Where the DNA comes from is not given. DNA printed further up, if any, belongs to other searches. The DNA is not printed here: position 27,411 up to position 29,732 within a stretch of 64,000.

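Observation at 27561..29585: Single-polypeptide m5C methyltransferase-restriction endonuclease fusion of the HaeIII (GGCC) type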

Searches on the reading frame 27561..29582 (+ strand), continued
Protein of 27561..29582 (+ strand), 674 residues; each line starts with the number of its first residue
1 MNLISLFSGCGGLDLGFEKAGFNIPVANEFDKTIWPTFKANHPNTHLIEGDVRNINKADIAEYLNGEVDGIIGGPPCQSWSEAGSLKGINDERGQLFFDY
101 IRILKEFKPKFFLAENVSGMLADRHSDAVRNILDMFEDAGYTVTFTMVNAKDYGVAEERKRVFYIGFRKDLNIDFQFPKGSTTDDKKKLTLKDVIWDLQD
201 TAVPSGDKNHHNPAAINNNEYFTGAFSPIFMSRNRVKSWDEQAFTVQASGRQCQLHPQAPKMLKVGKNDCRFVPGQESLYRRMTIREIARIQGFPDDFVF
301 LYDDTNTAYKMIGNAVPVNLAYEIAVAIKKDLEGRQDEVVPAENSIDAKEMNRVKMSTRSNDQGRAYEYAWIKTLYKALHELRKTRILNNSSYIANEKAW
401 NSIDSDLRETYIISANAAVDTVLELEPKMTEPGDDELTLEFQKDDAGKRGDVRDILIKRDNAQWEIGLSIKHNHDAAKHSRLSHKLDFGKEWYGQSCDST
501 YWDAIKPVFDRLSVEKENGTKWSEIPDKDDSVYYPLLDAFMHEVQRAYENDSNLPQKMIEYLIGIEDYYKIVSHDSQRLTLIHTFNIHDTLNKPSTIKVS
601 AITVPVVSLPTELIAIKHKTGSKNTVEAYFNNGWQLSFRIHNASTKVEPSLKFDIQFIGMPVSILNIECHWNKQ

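Call 9: find_related_loci(query=window:27561-29582:+, collection=genome_contigs, flank=6000)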
Query window:27561-29582:+ (674 aa) in genome_contigs; peptide patterns used: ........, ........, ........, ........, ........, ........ (x = any residue, [..] = any of these).
336 stretches matched a pattern; 315 encode a relative of the query (tblastn E <= 1e-3); the best 80 are kept; 80 distinct loci.
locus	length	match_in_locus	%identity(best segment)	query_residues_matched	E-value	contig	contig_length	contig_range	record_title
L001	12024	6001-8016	78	1-672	0e+0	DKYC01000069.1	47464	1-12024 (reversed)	MAG TPA_asm: Lachnospiraceae bacterium UBA7110 UBA7110_contig_14708, whole genome shotgun sequence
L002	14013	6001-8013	78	1-671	0e+0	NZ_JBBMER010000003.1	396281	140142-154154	[Lactobacillus] rogosae strain CLA-AA-H255 CLAAAH255_contig_3_length_396281, whole genome shotgun sequence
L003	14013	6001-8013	78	1-671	0e+0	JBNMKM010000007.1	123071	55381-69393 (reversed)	MAG: Roseburia sp. isolate CM_BacRos1550.43 k141_127762_length_123071_cov_17.9110, whole genome shotgun sequence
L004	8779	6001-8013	77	1-671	0e+0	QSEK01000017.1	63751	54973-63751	Eubacterium sp. AM49-13BH AM49-13BH.Scaf17, whole genome shotgun sequence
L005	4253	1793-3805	77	1-671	0e+0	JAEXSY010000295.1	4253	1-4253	MAG: Bacillota bacterium isolate OH_HBrB_329 k127_2248661, whole genome shotgun sequence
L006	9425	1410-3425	77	1-672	0e+0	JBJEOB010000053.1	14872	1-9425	MAG: Lachnospiraceae bacterium isolate LOHA06_bin.032 NODE_2041_length_14872_cov_11.307080, whole genome shotgun sequenc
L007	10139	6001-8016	77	1-672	0e+0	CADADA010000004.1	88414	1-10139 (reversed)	MAG: uncultured Lachnospiraceae bacterium isolate RUG13174 genome assembly, contig: RUG13174_asm_4, whole genome shotgun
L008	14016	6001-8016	77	1-672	0e+0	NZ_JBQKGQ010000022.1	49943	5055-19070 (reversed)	Agathobacter sp. LCP21S3_B2 contig00022, whole genome shotgun sequence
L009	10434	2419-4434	76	1-672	0e+0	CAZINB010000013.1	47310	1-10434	MAG TPA_asm: uncultured Faecalimonas sp. isolate SRP350583_co4_257 genome assembly, contig: NODE_645_length_47310_cov_58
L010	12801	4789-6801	77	1-671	0e+0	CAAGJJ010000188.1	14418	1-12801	MAG TPA_asm: Clostridia bacterium, isolate HGM12814, WGS project CAAGJJ010000000 data, contig: SRS476291_50_k119_323336,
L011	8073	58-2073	76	1-672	0e+0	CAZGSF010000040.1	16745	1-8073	MAG TPA_asm: uncultured Lachnospiraceae bacterium isolate SRP315200_co1_782 genome assembly, contig: NODE_6714_length_16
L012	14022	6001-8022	75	1-674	0e+0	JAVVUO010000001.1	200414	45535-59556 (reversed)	MAG: Lachnospiraceae bacterium isolate CGS10Y2-bin57 NODE_1_length_200414_cov_15.609716, whole genome shotgun sequence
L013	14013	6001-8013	75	1-671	0e+0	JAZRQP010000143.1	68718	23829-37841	MAG: Faecalimonas sp. isolate T1900045361_YK20190051.MAGScoT_cleanbin_000021 SGB_6817_k141_1656611, whole genome shotgun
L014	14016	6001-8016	76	1-672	0e+0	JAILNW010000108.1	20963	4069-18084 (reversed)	MAG: Lachnospiraceae bacterium isolate RUI290 k141_709489_flag=1_multi=10.0000_len=20963, whole genome shotgun sequence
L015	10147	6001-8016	74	1-672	0e+0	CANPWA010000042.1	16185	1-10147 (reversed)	MAG: uncultured Acetatifactor sp. isolate Lapin-001__bin37 genome assembly, contig: Lapin-001__NODE_3624_length_16185_co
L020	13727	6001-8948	73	1-674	0e+0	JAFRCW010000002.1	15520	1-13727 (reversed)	MAG: Ruminococcus sp. isolate RGIG2380 Goat_Ileum-3__c13421, whole genome shotgun sequence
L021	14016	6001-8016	73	1-671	0e+0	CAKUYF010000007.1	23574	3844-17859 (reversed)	MAG: uncultured Eubacteriales bacterium isolate REFINED_METABAT215_TOP10_CONTIGS_1500_ASSEMBLY_K77_MERGED__Hadza_MoBio_h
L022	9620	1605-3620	73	1-672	0e+0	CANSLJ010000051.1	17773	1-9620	MAG TPA_asm: uncultured bacterium isolate SRR13921779_bin.4_metawrap_v1.3_MAG genome assembly, contig: NODE.6130_length_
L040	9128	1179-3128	60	1-671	0e+0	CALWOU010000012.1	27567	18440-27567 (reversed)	MAG: uncultured Clostridia bacterium isolate BRZ_MB__bin116 genome assembly, contig: BRZ_MB__NODE_2332_length_27567_cov_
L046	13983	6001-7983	57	1-671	0e+0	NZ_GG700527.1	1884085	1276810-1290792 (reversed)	Anaerococcus vaginalis ATCC 51170 SCAFFOLD1, whole genome shotgun sequence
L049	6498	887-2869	56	1-671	0e+0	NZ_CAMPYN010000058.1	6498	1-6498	MAG: uncultured Helcococcus sp. isolate SRR16916877_bin.26_metaWRAP_v1.3_MAG ERZ11466566.2323, whole genome shotgun sequ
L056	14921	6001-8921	68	1-671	0e+0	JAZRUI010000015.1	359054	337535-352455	MAG: Acutalibacteraceae bacterium isolate T1900045337_YK20190026.MAGScoT_cleanbin_000007 SGB_6619_k141_1754150, whole ge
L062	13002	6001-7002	84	1-334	0e+0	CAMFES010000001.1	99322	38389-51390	MAG: uncultured Veillonellaceae bacterium isolate SRR11489782_bin.42_metaWRAP_v1.3_MAG genome assembly, contig: ERZ11466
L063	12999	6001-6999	85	1-333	0e+0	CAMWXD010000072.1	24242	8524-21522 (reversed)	MAG TPA_asm: uncultured Eubacterium sp. isolate SRR14411328_bin.4_metawrap_v1.3_MAG genome assembly, contig: NODE.692_le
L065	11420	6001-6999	83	1-333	0e+0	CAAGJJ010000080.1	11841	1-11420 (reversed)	MAG TPA_asm: Clostridia bacterium, isolate HGM12814, WGS project CAAGJJ010000000 data, contig: SRS476291_50_k119_136496,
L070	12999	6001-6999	82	1-333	0e+0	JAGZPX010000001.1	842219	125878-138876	MAG: Veillonella parvula isolate L3_072_243G1_dasL3_072_243G1_maxbin2.maxbin.003 L3_072_243G1_scaffold_2, whole genome s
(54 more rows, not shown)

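Call 38: search_protein_families(library=pfam, proteins=[L063:5375-5989:+, L022:966-1565:+, L020:5353-5982:+, L065:5366-5980:+, L062:5332-5928:+, L046:5778-6011:+, L070:5786-5998:+, L021:5789-5998:+, L040:571-1098:+, L056:5313-5945:+], max_evalue=0.01)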
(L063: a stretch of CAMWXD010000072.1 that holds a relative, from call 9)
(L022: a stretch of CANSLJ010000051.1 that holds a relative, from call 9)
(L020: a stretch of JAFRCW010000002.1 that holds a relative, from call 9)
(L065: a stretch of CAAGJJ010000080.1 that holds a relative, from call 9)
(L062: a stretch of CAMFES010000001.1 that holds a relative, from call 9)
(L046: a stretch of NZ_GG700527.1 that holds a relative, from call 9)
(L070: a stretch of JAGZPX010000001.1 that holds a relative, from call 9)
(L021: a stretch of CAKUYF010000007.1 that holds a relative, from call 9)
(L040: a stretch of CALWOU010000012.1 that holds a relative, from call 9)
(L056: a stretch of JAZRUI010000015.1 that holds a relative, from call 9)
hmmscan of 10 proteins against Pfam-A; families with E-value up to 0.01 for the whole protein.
L063:5375-5989:+ (205 aa): 0 families

L022:966-1565:+ (200 aa): 0 families

L020:5353-5982:+ (210 aa): 1 family
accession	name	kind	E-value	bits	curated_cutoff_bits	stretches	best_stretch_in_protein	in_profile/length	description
PF09521.16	RE_NgoPII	-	1.1e-63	215.2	25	1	1-191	76-261/262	NgoPII restriction endonuclease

L065:5366-5980:+ (205 aa): 1 family
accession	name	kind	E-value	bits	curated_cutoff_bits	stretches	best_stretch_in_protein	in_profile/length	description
PF09521.16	RE_NgoPII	-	6e-79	265.3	25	1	1-187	76-262/262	NgoPII restriction endonuclease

L062:5332-5928:+ (199 aa): 0 families

L046:5778-6011:+ (78 aa): 3 families
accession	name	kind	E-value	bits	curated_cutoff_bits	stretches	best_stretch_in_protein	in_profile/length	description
PF13443.12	HTH_26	-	1e-15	58.1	22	1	9-66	2-61/63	Cro/C1-type HTH DNA-binding domain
PF01381.28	HTH_3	-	0.00018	21.9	23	1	18-61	10-54/55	Helix-turn-helix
PF12844.13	HTH_19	-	0.00069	19.9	30.2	1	18-62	13-58/64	Helix-turn-helix domain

L070:5786-5998:+ (71 aa): 7 families
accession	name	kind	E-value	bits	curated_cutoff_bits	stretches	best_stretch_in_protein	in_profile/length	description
PF01381.28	HTH_3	-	7.9e-13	48.7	23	1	7-50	1-44/55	Helix-turn-helix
PF15731.11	MqsA_antitoxin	-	4.6e-07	30.4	30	1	4-55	71-122/131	Antitoxin component of bacterial toxin-antitoxin system, MqsA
PF13560.12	HTH_31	-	1.1e-05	26.1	27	1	6-49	5-49/64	Helix-turn-helix domain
PF22495.2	HTH_92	-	8.7e-05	22.2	27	1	9-43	2-36/45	RsaL-like HTH domain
PF12844.13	HTH_19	-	0.0017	18.7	30.2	1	7-50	4-47/64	Helix-turn-helix domain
PF13443.12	HTH_26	-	0.0022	18.7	22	1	17-50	12-46/63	Cro/C1-type HTH DNA-binding domain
PF01502.23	PRA-CH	-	0.0095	16.2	27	1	27-64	22-59/74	Phosphoribosyl-AMP cyclohydrolase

L021:5789-5998:+ (70 aa): 1 family
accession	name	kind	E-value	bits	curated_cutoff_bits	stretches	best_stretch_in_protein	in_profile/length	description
PF12728.13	HTH_17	-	1.1e-12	48.4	27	1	9-58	1-50/51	Helix-turn-helix domain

L040:571-1098:+ (176 aa): 0 families

L056:5313-5945:+ (211 aa): 1 family
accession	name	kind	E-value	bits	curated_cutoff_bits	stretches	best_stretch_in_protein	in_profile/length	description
PF18735.6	HEPN_RiboL-PSP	-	6.4e-06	26.6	28.4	1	11-112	118-188/191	RiboL-PSP-HEPN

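Call 43: predict_structure(alignment_id=A1)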
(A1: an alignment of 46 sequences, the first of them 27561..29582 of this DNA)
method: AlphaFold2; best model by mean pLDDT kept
length: 674 residues; sequences in the alignment: 46
mean_pLDDT: 67.5   pTM: 0.51
mean pLDDT of the five models: 67.5, 64.8, 62.0, 61.0, 59.3
residues with pLDDT >= 90: 105; 70-90: 248; 50-70: 145; < 50: 176
segments of 3 or more residues with pLDDT < 50: 182-184, 198-274, 276-283, 356-361, 445-453, 462-479, 564-605, 664-666, 668-671
pLDDT, mean of each block of 10 residues (from residue 1): 81 85 89 82 85 79 85 79 60 77 91 74 65 88 81 58 89 84 53 52 43 38 32 29 31 34 38 46 58 76 65 71 91 88 66 47 68 86 84 79 77 69 62 74 45 54 42 35 75 86 92 86 85 92 93 82 47 42 33 38 57 92 91 83 71 71 50 46
secondary structure, 60 per line:
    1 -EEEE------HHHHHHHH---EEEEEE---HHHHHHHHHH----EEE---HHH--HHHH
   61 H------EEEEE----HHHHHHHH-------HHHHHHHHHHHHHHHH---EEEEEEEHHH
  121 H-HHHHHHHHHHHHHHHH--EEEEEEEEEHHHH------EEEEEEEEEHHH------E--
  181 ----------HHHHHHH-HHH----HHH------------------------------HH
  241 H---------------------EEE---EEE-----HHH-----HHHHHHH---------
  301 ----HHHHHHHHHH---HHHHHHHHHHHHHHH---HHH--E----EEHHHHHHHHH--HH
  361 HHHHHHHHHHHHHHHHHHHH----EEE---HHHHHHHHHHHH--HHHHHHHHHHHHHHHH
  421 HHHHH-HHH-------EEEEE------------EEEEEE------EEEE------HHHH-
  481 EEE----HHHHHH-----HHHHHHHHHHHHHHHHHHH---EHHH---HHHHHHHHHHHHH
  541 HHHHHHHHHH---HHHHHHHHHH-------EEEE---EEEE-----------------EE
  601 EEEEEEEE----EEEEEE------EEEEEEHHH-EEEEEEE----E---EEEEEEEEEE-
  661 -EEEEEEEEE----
elements in order (helices of 4 or more, strands of 3 or more residues): E2-5 H12-19 E23-28 H32-41 E46-48 H57-61 E68-72 H77-84 H92-107 E111-117 H118-121 H123-138 E141-149 H150-153 E160-168 H191-197 E263-265 E269-271 H285-291 H305-314 H318-332 H348-356 H359-380 E385-387 H391-402 H405-425 E437-441 E454-459 E466-469 H476-479 E481-483 H488-493 H499-517 H528-550 H554-563 E571-574 E578-581 E599-608 E613-618 E625-630 E635-641 E650-659 E662-670

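Call 53: search_dna_similar(query=window:27561-29582:+, collection=plasmids, mode=protein, max_rows=15)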
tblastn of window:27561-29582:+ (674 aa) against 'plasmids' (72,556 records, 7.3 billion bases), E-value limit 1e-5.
The search stops at 5000 records and this limit was reached: more records match than are counted here, and every count below describes the 5000 best-scoring records only.
Records with a match: at least 5000; places in all: 5442; records where one place covers at least 80% of the query: 2.
Best place of each record, by identity: 60-80% 7; <60% 4993.
By first word of the organism name: Klebsiella 1735; Escherichia 948; Salmonella 542; Enterobacter 462; Citrobacter 211; Clostridium 133; Bacillus 83; Enterococcus 48; Campylobacter 45; Raoultella 44; and 218 more.
By predicted mobility (MOB-suite, as given by PLSDB): conjugative 3370; non-mobilizable 954; mobilizable 676.
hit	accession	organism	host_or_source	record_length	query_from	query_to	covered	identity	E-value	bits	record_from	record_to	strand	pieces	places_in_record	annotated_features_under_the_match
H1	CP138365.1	Streptococcus agalactiae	Homo sapiens,cell culture,urine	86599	1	671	97%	58.1%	0e+0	780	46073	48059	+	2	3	DNA cytosine methyltransferase | HaeIII family restriction endonuclease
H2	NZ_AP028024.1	Helicobacter sp. NHP21005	Felis catus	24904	1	672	97%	50.4%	0e+0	668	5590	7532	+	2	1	DNA cytosine methyltransferase | HaeIII family restriction endonuclease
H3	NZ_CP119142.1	Neisseria gonorrhoeae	Homo sapiens,whole organism,synovial ...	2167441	1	333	49%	77.5%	3e-164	530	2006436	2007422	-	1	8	none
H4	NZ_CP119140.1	Neisseria gonorrhoeae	Homo sapiens,whole organism,blood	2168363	1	333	49%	77.5%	4e-164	529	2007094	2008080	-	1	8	none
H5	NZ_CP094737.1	Staphylococcus delphini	Camel,nasal swab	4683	1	340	50%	61.4%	7e-123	405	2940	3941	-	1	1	DNA cytosine methyltransferase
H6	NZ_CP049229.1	Lactobacillus iners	Homo sapiens,whole ...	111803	1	329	49%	63.4%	4e-122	408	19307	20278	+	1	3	DNA cytosine methyltransferase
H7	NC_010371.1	Finegoldia magna ATCC 29328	-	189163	1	329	49%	62.8%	3e-126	420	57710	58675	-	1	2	DNA cytosine methyltransferase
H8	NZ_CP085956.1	Finegoldia magna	-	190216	1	329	49%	62.8%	3e-126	420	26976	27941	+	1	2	DNA cytosine methyltransferase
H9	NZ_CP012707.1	Psychrobacter urativorans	cell culture,soil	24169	5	329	48%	58.0%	4e-110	373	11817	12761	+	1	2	DNA cytosine methyltransferase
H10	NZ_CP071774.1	Proteus mirabilis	fresh-cut fruits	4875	1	332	49%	56.0%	1e-105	358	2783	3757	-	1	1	DNA cytosine methyltransferase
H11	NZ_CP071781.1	Proteus mirabilis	fresh-cut fruits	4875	1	332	49%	56.0%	1e-105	358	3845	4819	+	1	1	DNA cytosine methyltransferase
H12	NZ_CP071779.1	Proteus mirabilis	fresh-cut fruits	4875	1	332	49%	56.0%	1e-105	358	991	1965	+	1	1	DNA cytosine methyltransferase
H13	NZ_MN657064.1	Psychrobacter sp.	-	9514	3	329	49%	56.7%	2e-108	367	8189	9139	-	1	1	DNA cytosine methyltransferase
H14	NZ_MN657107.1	Psychrobacter sp.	-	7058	3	330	49%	56.2%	7e-108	366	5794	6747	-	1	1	DNA cytosine methyltransferase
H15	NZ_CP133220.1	Thiothrix lacustris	Kaluga region, Russia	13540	1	335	50%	54.2%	2e-100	344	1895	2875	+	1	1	DNA cytosine methyltransferase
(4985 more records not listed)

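Call 54: search_dna_similar(query=window:27561-29582:+, collection=phages, mode=protein, max_rows=15)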
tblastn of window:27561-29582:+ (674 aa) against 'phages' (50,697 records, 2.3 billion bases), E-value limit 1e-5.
Records with a match: 1664; places in all: 1741; records where one place covers at least 80% of the query: 0.
Best place of each record, by identity: <60% 1664.
By first word of the organism name: Mycobacterium 447; Streptococcus 162; Klebsiella 115; Escherichia 91; Bacillus 58; Paenibacillus 54; Bacteriophage 50; Erwinia 49; Vibrio 42; Gordonia 39; and 121 more.
By host as written in the record: Mycobacterium smegmatis mc2 155 321; - 128; Mycobacterium smegmatis mc#155 56; Klebsiella pneumoniae 54; Erwinia amylovora 43; Gordonia terrae 3612 28; Paenibacillus larvae 26; Escherichia coli 23; and 535 more.
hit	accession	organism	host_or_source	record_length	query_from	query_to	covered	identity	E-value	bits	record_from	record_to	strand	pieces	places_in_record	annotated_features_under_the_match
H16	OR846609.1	Enterococcus phage Efs 1-1-1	Enterococcus faecalis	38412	1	334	50%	35.5%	4e-47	186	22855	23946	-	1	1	record has no annotation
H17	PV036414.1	Ruminococcus phage NatCom_2329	Ruminococcus sp.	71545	3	330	49%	35.5%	2e-40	165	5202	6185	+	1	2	DNA methyltransferase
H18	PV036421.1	phage NatCom_9291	[Clostridium] innocuum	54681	3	328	48%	35.5%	3e-40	165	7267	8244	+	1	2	DNA methyltransferase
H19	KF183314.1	Oenococcus phage phiS11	Oenococcus oeni Sarco S11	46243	3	369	54%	31.1%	5e-36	152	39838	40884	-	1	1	DNA-cytosine methyltransferase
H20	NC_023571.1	Oenococcus phage phiS11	Oenococcus oeni Sarco S11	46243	3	369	54%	31.1%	5e-36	152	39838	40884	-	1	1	DNA methyltransferase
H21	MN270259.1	Streptococcus phage phi-SgaBSJ31_rum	Streptococcus gallolyticus BSJ31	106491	1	333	49%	33.9%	1e-38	160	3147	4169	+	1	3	DNA-cytosine methyltransferase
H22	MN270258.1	Streptococcus phage phi-SgaBSJ27_rum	Streptococcus gallolyticus BSJ27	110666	1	333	49%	33.9%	1e-38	160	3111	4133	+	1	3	DNA-cytosine methyltransferase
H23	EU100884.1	Thermus phage P74-26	Thermus thermophilus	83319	2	333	49%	33.9%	3e-43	174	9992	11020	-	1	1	C5 cytosine-specific DNA methylase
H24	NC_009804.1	Thermus phage P74-26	Thermus thermophilus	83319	2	333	49%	33.9%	3e-43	174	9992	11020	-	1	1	DNA methyltransferase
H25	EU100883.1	Thermus phage P23-45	Thermus thermophilus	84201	2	333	49%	33.9%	3e-43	174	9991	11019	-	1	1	C5 cytosine-specific DNA methylase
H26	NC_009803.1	Thermus phage P23-45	Thermus thermophilus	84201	2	333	49%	33.9%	3e-43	174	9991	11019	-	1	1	DNA methyltransferase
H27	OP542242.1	Thermus phage P23-45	Thermus thermophilus HB8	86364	2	333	49%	33.9%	3e-43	174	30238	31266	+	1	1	hypothetical protein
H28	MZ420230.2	Yersinia phage HQ103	Yersinia pestis EV76-CN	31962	2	332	49%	33.9%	7e-47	185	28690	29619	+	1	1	none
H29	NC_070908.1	Yersinia phage HQ103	Yersinia pestis EV76-CN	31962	2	332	49%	33.9%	7e-47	185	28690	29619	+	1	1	none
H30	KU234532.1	Nostoc phage N1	Nostoc sp. PCC7210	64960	4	328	48%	34.5%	5e-35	149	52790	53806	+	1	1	DNA-cytosine methyltransferase | hypothetical protein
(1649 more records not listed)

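Call 56: get_annotated_region(hit=H3, flank=1500)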
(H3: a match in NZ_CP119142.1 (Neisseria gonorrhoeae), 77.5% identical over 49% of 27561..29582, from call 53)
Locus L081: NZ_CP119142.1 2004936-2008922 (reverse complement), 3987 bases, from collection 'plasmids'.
description: Neisseria gonorrhoeae strain 2022NG-0032 plasmid p2022NG-0032_1, complete sequence
organism: Neisseria gonorrhoeae (NCBI taxid 485)
taxonomy: Bacteria; Pseudomonadota; Betaproteobacteria; Neisseriales; Neisseriaceae; Neisseria; Neisseria gonorrhoeae
host: -; source: Homo sapiens,whole organism,synovial fluid; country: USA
typing (MOB-suite, as given by PLSDB): non-mobilizable
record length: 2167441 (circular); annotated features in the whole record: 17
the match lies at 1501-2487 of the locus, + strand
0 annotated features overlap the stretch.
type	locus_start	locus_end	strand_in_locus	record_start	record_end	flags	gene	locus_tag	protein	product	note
